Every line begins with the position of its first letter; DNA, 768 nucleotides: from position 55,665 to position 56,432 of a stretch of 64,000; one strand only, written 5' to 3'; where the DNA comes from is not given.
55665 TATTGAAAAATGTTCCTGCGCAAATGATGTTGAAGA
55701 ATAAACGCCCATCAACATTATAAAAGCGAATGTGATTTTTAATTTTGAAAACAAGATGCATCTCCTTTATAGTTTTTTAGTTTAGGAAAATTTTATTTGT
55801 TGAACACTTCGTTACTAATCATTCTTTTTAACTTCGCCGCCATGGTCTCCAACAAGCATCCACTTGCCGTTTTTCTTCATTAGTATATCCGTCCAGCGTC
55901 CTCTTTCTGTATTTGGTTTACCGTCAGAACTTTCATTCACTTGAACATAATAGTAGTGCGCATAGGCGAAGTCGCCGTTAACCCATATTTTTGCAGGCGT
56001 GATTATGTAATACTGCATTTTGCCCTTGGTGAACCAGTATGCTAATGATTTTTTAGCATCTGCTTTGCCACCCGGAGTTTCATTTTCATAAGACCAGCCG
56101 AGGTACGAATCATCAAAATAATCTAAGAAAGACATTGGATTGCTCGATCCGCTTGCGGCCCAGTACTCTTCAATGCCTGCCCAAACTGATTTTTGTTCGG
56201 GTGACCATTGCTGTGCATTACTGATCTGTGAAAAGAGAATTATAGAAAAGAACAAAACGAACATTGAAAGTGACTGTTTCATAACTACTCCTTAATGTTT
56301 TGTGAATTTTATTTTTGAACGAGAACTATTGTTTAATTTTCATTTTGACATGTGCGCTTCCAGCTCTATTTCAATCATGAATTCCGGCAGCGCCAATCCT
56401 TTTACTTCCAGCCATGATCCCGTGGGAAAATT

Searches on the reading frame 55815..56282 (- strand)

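Call 60: search_protein_families(library=pfam, proteins=[window:55815-56282:-], max_evalue=0.00001)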
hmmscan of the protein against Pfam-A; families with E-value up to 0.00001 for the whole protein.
window:55815-56282:- (155 aa): 1 family
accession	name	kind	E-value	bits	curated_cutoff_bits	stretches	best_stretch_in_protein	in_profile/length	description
PF14534.12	DUF4440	-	5.1e-09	37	25.2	1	37-143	5-107/107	Domain of unknown function (DUF4440)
